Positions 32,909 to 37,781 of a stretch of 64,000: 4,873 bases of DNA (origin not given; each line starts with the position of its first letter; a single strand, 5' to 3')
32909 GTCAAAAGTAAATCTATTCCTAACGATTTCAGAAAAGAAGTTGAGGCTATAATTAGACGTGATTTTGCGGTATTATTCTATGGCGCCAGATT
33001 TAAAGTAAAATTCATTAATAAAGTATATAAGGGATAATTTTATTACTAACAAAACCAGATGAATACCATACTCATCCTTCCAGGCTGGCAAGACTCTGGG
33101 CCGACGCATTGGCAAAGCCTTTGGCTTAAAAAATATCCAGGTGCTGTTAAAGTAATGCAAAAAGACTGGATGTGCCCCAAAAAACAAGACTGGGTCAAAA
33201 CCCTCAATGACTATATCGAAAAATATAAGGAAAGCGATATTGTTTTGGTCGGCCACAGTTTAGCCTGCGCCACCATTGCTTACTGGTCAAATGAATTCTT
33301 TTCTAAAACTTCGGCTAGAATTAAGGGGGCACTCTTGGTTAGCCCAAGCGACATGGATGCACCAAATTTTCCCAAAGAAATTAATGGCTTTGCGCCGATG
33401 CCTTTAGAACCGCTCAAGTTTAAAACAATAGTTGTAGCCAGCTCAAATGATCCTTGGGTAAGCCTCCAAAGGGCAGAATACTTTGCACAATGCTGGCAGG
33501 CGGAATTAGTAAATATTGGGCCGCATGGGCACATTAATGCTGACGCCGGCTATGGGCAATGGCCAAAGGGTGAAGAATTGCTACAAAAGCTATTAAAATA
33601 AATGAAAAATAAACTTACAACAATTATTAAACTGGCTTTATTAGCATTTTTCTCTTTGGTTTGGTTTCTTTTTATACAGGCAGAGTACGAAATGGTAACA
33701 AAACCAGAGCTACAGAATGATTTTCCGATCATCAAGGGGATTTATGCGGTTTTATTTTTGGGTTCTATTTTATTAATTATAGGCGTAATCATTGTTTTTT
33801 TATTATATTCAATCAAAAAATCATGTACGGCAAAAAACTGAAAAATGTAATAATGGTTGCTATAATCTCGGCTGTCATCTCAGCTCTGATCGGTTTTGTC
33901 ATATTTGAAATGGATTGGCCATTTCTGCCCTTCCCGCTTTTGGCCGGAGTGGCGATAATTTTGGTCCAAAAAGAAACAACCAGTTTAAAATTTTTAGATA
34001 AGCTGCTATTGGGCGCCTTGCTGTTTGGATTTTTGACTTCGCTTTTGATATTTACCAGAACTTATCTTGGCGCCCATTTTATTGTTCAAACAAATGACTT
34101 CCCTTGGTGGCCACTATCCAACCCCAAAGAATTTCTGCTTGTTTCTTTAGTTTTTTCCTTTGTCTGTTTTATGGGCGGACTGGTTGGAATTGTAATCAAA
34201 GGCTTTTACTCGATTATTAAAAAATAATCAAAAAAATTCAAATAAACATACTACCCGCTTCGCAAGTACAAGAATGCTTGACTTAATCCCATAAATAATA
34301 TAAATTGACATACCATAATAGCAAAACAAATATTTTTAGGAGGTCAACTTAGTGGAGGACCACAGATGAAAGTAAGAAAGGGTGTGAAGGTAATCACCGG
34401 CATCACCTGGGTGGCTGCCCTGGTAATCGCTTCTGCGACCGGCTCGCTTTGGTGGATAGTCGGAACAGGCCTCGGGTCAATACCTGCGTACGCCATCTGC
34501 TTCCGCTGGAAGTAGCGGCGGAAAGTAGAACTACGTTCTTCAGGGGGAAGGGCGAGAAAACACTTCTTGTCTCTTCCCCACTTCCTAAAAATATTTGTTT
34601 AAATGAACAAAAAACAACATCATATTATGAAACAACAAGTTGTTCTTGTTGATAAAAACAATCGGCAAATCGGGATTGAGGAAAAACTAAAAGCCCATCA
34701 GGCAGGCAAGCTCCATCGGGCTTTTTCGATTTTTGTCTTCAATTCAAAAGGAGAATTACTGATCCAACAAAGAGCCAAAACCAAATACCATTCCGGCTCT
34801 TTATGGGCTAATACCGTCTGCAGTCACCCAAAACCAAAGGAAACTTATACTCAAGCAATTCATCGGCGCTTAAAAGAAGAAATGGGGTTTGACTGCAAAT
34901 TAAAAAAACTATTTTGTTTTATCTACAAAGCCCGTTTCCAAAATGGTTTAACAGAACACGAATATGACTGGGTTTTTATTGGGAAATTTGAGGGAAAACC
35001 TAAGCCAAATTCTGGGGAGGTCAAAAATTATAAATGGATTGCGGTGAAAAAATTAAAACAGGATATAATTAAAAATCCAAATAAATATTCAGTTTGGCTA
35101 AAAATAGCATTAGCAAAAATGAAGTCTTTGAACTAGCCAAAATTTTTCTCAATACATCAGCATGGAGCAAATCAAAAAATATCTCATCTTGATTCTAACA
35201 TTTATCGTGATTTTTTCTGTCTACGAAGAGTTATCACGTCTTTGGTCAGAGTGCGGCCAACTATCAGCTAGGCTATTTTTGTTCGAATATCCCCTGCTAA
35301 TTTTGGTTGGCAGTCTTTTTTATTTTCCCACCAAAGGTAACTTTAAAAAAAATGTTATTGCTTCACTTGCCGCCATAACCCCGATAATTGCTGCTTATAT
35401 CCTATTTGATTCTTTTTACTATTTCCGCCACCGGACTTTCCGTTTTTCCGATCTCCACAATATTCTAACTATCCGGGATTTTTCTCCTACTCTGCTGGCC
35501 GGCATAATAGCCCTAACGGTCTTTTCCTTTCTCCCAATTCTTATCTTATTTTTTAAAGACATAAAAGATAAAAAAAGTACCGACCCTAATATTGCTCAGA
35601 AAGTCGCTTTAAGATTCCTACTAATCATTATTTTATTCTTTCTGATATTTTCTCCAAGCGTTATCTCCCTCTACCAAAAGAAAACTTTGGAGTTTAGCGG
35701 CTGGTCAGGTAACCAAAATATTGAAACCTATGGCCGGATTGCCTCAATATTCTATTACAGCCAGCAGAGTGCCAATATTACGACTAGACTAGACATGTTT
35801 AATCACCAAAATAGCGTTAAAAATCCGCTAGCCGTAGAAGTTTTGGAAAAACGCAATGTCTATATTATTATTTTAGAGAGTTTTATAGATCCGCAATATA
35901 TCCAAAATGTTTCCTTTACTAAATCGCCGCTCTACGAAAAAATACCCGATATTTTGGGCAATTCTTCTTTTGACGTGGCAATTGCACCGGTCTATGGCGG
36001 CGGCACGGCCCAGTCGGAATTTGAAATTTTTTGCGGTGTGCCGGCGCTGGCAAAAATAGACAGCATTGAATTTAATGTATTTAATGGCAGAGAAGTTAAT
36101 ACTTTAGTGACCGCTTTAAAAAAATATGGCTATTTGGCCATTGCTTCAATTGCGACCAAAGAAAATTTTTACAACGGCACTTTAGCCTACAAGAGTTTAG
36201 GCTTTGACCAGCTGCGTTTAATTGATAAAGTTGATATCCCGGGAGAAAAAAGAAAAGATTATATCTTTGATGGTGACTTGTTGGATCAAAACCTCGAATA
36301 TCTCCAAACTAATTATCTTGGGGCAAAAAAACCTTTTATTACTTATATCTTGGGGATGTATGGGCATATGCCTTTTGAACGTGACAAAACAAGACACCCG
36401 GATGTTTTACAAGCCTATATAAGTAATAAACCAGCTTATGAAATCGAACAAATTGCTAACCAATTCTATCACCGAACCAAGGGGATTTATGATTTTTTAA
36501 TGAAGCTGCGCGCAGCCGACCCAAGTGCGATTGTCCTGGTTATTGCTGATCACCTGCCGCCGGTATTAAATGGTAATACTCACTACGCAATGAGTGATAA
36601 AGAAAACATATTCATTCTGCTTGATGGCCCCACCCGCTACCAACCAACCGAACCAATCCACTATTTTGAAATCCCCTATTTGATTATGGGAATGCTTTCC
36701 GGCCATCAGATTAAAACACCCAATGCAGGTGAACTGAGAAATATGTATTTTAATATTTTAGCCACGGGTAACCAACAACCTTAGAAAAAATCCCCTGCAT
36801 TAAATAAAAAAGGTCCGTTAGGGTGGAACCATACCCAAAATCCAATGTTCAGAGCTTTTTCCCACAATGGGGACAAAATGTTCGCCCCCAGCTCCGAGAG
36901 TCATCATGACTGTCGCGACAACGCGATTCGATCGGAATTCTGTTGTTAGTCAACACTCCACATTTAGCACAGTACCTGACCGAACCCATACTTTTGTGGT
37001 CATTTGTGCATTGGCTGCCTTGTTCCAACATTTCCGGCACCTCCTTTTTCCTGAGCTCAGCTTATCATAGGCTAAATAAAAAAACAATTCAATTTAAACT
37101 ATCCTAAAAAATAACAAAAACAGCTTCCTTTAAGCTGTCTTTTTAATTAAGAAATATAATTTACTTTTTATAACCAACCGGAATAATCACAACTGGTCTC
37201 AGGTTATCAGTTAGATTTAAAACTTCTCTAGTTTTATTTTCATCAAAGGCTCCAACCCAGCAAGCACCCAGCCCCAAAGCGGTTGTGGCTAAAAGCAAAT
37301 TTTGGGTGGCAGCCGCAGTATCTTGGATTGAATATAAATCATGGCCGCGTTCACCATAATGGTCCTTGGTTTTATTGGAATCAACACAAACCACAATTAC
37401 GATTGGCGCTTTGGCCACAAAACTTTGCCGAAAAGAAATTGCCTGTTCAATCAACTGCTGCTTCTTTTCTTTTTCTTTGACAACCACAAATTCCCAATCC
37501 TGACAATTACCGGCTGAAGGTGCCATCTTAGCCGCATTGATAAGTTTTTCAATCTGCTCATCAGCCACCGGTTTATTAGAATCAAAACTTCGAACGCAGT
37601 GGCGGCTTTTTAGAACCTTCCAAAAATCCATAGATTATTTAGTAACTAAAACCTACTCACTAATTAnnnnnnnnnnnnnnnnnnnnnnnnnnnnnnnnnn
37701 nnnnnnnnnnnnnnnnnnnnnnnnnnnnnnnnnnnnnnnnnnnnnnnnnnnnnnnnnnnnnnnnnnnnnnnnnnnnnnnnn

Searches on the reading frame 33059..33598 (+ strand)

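Call 9: search_protein_families(library=pfam, proteins=[window:33059-33598:+], max_evalue=0.001)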
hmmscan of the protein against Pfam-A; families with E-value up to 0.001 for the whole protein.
window:33059-33598:+ (180 aa): 3 families
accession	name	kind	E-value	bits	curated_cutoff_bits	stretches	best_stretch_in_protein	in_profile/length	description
PF06821.19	Ser_hydrolase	-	3.1e-60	203.4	22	1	4-176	1-171/172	Serine hydrolase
PF00561.26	Abhydrolase_1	-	0.00013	22.1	25.8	0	49-107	62-123/245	alpha/beta hydrolase fold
PF12697.13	Abhydrolase_6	-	0.00014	23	26.3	1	43-159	46-153/217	Alpha/beta hydrolase family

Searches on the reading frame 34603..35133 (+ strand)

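Call 9: search_protein_families(library=pfam, proteins=[window:34603-35133:+], max_evalue=0.001)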
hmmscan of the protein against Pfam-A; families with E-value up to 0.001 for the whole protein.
window:34603-35133:+ (177 aa): 1 family
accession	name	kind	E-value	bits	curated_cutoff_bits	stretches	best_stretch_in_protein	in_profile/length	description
PF00293.34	NUDIX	-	3.7e-21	76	21.1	1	37-154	2-122/134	NUDIX domain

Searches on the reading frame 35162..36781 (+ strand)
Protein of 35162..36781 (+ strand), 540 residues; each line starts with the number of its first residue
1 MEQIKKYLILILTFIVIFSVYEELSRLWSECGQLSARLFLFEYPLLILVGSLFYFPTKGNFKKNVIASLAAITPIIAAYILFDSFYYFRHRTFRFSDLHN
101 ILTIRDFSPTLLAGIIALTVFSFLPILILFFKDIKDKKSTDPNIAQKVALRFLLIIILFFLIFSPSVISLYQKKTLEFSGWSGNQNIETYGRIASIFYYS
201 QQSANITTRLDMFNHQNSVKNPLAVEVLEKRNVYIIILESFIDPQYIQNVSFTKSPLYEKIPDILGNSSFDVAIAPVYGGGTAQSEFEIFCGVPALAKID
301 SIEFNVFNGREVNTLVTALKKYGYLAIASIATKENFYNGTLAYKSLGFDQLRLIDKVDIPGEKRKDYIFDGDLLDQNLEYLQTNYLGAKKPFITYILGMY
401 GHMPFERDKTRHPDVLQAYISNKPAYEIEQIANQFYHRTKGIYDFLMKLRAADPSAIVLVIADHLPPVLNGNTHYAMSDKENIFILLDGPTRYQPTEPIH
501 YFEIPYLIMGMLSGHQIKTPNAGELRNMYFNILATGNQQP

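Call 9: search_protein_families(library=pfam, proteins=[window:35162-36781:+], max_evalue=0.001)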
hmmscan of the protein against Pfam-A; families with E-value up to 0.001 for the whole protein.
window:35162-36781:+ (540 aa): 1 family
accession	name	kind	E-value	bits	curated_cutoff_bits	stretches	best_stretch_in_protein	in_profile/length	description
PF00884.28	Sulfatase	-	7.9e-14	52.1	25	1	231-474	1-251/301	Sulfatase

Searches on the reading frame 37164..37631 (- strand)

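Call 10: search_protein_families(library=pfam, proteins=[window:37164-37631:-], max_evalue=0.001)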
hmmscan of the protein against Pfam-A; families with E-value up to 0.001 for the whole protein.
window:37164-37631:- (156 aa): 2 families
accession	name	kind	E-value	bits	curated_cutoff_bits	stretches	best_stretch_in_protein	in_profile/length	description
PF00881.29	Nitroreductase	-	6.6e-38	130.9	23.5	2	67-154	82-167/167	Nitroreductase family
PF14512.11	TM1586_NiRdase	-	6.5e-14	52.5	27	2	20-55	153-188/215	Putative TM nitroreductase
